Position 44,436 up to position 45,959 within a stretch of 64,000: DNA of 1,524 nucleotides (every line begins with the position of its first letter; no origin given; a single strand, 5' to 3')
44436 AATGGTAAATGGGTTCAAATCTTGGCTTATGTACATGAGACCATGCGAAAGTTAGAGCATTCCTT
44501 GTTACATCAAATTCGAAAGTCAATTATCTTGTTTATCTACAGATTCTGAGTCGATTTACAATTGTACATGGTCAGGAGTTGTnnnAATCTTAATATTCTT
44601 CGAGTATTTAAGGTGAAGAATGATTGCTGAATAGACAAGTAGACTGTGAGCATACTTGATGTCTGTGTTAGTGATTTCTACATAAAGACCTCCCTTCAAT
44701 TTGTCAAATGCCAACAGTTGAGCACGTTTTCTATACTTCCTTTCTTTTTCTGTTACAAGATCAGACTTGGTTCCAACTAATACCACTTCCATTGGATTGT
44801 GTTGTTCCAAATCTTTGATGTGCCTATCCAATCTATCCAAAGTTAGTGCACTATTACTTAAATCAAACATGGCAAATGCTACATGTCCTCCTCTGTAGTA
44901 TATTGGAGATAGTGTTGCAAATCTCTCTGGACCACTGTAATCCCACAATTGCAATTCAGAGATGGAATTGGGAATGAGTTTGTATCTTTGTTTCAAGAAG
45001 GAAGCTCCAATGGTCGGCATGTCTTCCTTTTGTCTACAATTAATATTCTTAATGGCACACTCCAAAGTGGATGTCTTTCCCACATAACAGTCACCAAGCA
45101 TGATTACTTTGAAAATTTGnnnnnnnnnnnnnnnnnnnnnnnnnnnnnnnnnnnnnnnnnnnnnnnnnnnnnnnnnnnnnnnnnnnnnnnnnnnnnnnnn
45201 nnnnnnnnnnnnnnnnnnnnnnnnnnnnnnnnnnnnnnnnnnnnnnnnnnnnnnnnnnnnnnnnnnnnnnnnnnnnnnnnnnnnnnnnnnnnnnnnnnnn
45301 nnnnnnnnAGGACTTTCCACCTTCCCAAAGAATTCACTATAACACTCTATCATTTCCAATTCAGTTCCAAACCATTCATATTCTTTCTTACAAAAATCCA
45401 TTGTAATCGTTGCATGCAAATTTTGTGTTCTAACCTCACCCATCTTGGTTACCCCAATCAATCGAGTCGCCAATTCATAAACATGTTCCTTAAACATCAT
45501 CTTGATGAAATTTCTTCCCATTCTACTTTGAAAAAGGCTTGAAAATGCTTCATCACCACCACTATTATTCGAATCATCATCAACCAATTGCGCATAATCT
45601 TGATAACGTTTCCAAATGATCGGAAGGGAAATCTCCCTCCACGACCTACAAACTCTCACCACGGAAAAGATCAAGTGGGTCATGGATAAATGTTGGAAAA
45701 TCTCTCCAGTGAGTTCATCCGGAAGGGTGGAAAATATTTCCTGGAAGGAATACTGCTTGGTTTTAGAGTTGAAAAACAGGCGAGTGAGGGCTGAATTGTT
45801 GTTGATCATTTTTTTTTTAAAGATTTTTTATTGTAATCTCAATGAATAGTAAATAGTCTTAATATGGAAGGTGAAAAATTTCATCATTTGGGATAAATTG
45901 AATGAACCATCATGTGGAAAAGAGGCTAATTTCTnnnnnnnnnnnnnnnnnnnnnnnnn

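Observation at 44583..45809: F-box motif fused to a Rab-like GTPase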

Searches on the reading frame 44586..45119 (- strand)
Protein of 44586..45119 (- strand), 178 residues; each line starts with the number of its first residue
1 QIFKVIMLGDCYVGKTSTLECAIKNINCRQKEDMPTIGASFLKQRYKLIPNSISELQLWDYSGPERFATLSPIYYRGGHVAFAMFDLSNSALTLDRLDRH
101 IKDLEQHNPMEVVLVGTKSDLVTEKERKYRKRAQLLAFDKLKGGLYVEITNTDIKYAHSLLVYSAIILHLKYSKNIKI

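Call 32: search_solved_structures(query=window:44586-45119:-, max_evalue=0.00001, show_alignments=2)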
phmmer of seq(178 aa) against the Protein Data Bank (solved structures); distinct sequences matched with E-value up to 0.00001: 334 (the best 60 are shown).
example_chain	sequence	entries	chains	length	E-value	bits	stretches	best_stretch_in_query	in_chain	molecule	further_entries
1ek0_A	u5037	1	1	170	1.4e-18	70.4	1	3-148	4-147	PROTEIN (GTP-BINDING PROTEIN YPT51)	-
1huq_A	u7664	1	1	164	1.1e-17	67.4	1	3-139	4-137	RAB5C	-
2hei_A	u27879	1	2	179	1.1e-17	67.4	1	3-140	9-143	Ras-related protein Rab-5B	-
1z0d_A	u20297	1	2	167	2.2e-17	66.5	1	3-139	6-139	Ras-related protein Rab-5C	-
4kyi_B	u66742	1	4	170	2.4e-17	66.4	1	3-139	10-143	Ras-related protein Rab-5C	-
8xtu_A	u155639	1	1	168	3.5e-17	65.8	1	3-128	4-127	Rab5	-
1yvd_A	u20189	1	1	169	5.7e-17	65.2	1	3-129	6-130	Ras-related protein Rab-22A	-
1z0j_A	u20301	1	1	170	8.3e-17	64.6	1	3-129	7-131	Ras-related protein Rab-22A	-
1z07_A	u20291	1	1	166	1.5e-16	63.8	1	3-139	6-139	Ras-related protein Rab-5C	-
8jqu_A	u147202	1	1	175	1.7e-16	63.6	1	4-142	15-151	Rab5a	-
5yoz_A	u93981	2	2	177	1.8e-16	63.5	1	4-142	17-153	Rab5a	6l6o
1n6r_A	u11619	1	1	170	1.8e-16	63.5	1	3-139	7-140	Ras-related protein Rab-5A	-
7bl1_DDD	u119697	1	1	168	2e-16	63.4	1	3-139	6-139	Ras-related protein Rab-5A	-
2efc_B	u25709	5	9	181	2.2e-16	63.3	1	4-135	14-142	Small GTP-binding protein-like | Ras-related protein RABF2b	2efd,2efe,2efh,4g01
1n6h_A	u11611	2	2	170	2.5e-16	63.1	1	3-139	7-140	Ras-related protein Rab-5A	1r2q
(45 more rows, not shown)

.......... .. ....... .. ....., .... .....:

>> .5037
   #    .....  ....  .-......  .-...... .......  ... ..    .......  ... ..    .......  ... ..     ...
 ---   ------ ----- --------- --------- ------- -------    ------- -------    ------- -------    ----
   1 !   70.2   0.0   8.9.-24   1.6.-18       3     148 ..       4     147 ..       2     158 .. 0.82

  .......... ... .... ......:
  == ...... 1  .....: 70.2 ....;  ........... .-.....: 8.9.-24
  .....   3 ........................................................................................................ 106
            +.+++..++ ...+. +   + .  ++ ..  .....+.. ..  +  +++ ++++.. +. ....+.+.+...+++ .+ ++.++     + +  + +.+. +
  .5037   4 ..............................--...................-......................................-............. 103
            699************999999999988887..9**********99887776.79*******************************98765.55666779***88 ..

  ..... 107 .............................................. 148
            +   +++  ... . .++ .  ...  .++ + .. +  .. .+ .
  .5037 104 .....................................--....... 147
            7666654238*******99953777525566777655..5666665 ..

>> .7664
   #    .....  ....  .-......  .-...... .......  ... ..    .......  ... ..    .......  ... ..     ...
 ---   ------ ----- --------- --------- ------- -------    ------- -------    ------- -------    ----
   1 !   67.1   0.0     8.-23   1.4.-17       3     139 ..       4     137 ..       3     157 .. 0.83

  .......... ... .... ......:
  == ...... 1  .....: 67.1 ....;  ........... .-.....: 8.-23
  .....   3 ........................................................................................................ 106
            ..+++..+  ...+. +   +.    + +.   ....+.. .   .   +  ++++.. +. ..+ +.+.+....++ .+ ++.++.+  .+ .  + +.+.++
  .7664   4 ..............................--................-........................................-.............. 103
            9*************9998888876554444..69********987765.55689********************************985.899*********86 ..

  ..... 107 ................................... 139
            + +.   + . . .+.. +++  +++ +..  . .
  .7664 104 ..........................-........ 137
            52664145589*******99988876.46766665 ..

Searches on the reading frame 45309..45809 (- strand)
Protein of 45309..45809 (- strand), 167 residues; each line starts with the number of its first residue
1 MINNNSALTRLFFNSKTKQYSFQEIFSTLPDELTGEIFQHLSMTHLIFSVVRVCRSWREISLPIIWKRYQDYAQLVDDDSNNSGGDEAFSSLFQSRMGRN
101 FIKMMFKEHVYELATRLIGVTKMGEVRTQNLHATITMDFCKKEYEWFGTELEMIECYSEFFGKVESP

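Call 38: search_solved_structures(query=window:45309-45809:-, max_evalue=10, show_alignments=4)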
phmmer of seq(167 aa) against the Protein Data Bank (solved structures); distinct sequences matched with E-value up to 10: 5.
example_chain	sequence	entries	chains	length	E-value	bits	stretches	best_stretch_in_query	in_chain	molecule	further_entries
3wso_A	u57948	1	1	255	0.085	16.4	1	27-81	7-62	F-box only protein 44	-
8zuh_A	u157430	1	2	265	0.35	14.4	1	27-76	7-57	F-box only protein 6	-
8uah_B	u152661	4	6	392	0.64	13.6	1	27-70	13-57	F-box/LRR-repeat protein 17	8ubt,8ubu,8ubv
6w66_B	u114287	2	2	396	0.64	13.6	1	27-70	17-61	F-box/LRR-repeat protein 17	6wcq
9xzj_F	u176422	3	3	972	1.2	12.7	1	27-70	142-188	F-box DNA helicase 1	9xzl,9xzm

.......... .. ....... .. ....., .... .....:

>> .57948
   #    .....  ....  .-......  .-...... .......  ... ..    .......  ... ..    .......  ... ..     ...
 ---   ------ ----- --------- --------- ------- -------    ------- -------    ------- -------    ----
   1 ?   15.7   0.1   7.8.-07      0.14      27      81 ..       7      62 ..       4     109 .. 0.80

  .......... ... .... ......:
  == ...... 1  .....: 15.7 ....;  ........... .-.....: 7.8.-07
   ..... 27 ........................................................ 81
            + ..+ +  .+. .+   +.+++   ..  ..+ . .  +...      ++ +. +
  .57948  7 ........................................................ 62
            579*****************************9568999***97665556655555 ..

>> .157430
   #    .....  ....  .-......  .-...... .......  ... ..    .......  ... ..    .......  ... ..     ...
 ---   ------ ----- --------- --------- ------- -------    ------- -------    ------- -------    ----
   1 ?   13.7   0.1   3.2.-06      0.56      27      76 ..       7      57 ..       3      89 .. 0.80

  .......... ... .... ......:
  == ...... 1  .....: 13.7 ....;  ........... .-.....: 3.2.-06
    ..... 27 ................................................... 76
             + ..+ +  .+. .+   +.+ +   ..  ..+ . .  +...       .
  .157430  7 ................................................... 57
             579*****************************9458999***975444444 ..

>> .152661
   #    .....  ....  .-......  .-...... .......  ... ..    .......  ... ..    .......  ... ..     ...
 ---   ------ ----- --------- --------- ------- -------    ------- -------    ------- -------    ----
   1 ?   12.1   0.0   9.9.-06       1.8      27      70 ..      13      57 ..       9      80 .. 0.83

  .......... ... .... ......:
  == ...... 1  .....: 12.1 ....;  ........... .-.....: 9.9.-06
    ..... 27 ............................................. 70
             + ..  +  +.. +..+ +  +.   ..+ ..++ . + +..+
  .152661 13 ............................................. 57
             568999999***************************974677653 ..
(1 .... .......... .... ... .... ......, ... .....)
